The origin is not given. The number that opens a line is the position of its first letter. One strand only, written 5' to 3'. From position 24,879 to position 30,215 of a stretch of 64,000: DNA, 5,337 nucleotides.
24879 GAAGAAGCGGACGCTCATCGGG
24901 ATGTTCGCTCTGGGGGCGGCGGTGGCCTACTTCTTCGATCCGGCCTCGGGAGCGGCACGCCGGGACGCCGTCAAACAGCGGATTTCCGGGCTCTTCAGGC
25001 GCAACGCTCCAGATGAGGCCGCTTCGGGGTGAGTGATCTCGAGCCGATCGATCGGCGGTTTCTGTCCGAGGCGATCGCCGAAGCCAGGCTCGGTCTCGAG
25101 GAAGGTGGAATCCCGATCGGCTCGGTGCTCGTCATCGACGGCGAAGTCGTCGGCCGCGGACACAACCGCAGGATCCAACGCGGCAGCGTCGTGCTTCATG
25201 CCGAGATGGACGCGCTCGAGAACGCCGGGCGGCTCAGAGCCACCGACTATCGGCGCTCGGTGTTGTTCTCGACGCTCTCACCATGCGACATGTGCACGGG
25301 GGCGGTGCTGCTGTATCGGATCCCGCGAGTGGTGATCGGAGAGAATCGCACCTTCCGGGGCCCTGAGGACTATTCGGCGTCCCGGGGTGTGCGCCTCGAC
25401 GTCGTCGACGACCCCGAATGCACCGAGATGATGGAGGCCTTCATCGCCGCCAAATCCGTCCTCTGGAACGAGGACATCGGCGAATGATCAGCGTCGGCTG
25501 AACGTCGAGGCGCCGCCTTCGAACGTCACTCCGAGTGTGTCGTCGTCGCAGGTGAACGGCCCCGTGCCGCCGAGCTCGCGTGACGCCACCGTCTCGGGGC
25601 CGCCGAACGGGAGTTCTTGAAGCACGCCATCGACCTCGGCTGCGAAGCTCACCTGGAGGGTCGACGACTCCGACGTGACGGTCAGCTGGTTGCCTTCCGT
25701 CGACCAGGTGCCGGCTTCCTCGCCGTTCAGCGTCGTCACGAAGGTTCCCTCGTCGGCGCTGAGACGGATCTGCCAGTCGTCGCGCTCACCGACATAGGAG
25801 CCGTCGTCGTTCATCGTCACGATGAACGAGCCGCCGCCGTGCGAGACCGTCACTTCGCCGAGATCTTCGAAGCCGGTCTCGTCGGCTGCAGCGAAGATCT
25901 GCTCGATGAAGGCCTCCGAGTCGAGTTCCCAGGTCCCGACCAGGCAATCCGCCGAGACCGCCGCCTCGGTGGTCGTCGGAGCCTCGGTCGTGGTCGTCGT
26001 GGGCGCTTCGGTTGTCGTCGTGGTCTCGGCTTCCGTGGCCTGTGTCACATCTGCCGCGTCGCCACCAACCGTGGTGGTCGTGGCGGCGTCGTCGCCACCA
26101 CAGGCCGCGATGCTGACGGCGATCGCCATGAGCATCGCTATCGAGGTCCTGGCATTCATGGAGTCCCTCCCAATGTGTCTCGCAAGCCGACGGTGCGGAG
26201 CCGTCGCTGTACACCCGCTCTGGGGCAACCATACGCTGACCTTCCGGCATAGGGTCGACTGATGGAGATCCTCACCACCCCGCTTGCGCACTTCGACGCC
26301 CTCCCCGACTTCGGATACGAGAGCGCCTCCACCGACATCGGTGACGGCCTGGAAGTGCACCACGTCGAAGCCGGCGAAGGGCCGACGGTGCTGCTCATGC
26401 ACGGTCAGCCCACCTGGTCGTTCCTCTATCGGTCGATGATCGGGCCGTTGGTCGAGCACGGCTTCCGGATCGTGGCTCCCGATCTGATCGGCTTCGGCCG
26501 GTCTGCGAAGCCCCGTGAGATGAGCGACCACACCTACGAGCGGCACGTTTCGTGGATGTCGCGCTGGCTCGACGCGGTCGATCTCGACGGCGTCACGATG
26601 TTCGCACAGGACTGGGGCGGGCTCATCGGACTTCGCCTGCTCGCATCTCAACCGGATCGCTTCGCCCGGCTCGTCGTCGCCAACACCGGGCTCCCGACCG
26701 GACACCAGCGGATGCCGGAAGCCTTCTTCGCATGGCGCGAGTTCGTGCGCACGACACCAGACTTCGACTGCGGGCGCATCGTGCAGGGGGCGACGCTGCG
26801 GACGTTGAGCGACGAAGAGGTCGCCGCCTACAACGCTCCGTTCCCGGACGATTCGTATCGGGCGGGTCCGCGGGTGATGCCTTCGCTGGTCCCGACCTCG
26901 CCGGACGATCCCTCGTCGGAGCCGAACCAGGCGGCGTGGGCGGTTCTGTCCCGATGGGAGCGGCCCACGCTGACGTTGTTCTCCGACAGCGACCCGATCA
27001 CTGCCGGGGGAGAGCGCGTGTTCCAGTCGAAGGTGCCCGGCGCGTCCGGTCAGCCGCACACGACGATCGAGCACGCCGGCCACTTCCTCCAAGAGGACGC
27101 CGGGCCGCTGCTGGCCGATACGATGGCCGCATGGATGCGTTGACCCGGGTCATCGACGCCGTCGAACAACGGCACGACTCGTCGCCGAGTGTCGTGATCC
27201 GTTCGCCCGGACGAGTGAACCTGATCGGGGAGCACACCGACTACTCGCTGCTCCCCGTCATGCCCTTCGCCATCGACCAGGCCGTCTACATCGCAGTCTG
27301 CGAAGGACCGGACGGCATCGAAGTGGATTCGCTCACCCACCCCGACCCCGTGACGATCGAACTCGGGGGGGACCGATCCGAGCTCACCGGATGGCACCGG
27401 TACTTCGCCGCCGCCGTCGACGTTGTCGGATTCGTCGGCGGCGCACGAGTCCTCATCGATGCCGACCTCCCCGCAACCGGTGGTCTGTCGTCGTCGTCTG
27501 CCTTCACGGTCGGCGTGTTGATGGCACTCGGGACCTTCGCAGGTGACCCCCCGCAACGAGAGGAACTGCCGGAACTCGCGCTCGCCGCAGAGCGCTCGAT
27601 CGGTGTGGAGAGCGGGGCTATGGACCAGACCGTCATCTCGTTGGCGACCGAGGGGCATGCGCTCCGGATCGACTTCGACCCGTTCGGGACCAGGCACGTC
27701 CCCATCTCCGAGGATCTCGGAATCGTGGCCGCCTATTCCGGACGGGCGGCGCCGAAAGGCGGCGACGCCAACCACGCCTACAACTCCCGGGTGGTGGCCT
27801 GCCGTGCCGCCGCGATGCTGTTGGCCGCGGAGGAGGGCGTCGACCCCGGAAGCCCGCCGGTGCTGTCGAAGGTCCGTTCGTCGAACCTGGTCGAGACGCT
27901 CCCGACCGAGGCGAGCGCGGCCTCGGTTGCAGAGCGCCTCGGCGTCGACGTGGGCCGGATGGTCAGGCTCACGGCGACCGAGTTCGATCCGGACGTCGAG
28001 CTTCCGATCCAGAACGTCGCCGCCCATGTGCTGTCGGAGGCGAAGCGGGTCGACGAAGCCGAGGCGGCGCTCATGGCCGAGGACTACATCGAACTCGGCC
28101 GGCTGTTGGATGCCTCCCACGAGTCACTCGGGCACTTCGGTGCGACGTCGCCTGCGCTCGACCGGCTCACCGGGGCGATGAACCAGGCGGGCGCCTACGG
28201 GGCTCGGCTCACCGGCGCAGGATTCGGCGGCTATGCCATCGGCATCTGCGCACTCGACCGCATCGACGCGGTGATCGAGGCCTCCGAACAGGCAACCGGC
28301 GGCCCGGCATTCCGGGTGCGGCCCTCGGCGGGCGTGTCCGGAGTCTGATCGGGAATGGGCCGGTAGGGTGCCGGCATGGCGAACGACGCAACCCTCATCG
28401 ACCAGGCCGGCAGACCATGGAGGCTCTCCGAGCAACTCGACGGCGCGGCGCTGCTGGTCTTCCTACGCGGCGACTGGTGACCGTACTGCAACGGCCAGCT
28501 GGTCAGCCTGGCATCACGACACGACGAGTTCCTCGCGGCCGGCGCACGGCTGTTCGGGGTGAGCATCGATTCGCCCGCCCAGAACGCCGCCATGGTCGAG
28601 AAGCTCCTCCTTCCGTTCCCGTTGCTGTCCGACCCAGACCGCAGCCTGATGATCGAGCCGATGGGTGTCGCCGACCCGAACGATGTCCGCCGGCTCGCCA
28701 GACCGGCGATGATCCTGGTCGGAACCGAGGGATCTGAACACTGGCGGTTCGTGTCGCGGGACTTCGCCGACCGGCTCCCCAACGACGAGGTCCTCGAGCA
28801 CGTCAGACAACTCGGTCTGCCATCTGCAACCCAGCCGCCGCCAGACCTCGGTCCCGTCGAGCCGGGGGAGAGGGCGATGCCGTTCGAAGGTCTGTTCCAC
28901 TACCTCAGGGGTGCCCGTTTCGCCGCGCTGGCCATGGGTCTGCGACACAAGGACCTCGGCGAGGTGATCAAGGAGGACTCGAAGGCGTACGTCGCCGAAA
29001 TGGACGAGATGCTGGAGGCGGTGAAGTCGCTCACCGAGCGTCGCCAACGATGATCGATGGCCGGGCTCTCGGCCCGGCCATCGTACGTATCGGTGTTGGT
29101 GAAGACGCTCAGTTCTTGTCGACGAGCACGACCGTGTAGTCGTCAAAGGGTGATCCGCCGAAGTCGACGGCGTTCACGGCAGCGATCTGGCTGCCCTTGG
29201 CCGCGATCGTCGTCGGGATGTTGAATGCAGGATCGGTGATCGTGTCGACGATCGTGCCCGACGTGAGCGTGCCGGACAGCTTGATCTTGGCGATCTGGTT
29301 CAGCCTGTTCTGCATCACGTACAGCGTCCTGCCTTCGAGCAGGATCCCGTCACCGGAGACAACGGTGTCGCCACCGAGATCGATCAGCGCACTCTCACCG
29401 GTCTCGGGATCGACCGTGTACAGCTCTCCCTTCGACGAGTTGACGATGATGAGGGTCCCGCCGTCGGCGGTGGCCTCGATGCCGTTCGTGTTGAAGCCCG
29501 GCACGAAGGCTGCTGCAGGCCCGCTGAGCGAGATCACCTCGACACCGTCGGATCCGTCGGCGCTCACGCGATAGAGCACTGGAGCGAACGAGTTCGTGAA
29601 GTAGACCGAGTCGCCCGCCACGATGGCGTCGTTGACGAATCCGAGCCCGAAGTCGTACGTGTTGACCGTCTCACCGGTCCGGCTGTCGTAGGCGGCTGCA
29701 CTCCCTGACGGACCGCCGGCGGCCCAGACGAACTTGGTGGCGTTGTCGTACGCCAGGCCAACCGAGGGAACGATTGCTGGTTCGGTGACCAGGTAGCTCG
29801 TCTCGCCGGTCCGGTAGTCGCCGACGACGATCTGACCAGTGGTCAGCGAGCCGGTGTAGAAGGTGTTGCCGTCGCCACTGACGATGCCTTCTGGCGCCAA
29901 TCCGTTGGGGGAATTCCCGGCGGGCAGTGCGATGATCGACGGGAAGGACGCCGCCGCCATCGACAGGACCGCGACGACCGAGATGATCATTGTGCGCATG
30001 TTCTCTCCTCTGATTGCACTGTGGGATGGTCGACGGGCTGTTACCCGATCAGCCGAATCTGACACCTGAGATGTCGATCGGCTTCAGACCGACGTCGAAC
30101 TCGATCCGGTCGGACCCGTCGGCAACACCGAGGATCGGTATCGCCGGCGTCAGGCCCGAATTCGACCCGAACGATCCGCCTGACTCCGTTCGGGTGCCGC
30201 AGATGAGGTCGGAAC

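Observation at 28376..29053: Candidate selenoprotein: peroxiredoxin-fold redoxin with TGA at the catalytic Cys position plus SECIS-like hairpin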

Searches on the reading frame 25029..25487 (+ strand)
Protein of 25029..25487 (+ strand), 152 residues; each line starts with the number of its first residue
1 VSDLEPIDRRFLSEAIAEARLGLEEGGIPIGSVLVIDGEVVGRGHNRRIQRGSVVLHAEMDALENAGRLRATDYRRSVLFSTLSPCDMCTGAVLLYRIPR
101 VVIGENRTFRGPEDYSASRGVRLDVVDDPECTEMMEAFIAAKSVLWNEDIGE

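Call 42: search_protein_families(library=pfam, proteins=[window:25029-25487:+], max_evalue=0.001)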
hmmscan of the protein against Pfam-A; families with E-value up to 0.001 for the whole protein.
window:25029-25487:+ (152 aa): 3 families
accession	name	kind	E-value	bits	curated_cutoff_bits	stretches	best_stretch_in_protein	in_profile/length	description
PF00383.29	dCMP_cyt_deam_1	-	2.3e-21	76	25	1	8-104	4-101/102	Cytidine and deoxycytidylate deaminase zinc-binding region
PF14437.12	MafB19-deam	-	2.1e-16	60.6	27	1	10-106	5-102/142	MafB19-like deaminase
PF14439.12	Bd3614-deam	-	0.00013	22.4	38.5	1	37-94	18-75/113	Bd3614-like deaminase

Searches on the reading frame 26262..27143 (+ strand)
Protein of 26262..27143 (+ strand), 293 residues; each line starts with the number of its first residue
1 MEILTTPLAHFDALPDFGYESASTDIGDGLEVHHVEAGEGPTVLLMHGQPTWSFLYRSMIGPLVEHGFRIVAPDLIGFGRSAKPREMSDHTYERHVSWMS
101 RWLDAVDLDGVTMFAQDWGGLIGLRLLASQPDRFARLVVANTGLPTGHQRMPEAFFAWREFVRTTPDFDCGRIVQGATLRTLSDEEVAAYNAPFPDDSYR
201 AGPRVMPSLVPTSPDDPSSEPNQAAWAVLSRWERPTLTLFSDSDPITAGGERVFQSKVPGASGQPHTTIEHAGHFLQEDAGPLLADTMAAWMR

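Call 42: search_protein_families(library=pfam, proteins=[window:26262-27143:+], max_evalue=0.001)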
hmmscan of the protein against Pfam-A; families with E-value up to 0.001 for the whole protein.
window:26262-27143:+ (293 aa): 4 families
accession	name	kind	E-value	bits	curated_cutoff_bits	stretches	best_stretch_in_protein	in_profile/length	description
PF00561.26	Abhydrolase_1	-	2.4e-23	83.5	25.8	1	41-279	1-243/245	alpha/beta hydrolase fold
PF12697.13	Abhydrolase_6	-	6.6e-14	53.5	26.3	1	43-284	1-214/217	Alpha/beta hydrolase family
PF12146.15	Hydrolase_4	-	4.7e-09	36.3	27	1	42-158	6-126/239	Serine aminopeptidase, S33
PF07224.18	Chlorophyllase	-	1.5e-05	24.4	26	1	35-106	37-106/301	Chlorophyllase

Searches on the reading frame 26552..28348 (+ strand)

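Call 42: search_protein_families(library=pfam, proteins=[window:26552-28348:+], max_evalue=0.001)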
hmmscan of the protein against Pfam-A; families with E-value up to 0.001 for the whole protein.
window:26552-28348:+ (598 aa): 3 families
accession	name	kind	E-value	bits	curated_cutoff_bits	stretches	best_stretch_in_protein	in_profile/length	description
PF10509.15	GalKase_gal_bdg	-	2.2e-17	62.8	23.1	1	207-249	6-47/49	Galactokinase galactose-binding signature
PF00288.32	GHMP_kinases_N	-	4e-13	49.8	22.3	1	293-362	15-83/87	GHMP kinases N terminal domain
PF08544.19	GHMP_kinases_C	-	9.4e-12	45.6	21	1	504-577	2-78/85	GHMP kinases C terminal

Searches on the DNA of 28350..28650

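Call 75: search_rna_families(source=window, start=28350, end=28650, threshold=evalue, max_evalue=10)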
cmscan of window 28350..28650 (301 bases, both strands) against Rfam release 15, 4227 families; matches with E-value up to 10: 1.
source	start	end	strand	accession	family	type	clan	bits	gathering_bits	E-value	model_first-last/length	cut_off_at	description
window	28440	28484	-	RF02044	CDKN2B-AS_2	Gene; lncRNA;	-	11.2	50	6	1-46/46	no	CDKN2B antisense RNA 1 convserved region 2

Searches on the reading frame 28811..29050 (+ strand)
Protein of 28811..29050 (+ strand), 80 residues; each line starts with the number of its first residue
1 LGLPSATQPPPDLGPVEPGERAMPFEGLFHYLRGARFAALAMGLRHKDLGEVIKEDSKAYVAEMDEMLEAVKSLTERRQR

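Call 62: search_protein_families(library=pfam, proteins=[window:28811-29050:+], max_evalue=1)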
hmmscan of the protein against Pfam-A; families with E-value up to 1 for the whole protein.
seq(80 aa): 1 family
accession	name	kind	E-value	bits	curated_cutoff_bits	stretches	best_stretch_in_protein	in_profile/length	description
PF23526.1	AprA_N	-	0.21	12.3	27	1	28-70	5-47/67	AprA N-terminal domain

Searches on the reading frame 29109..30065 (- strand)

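Call 42: search_protein_families(library=pfam, proteins=[window:29109-30065:-], max_evalue=0.001)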
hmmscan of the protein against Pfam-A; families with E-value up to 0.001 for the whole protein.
window:29109-30065:- (318 aa): 1 family
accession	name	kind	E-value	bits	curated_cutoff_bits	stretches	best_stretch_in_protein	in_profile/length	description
PF13360.13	PQQ_2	-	0.00068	19.8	27.6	0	101-224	26-139/233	Outer membrane protein assembly factor BamB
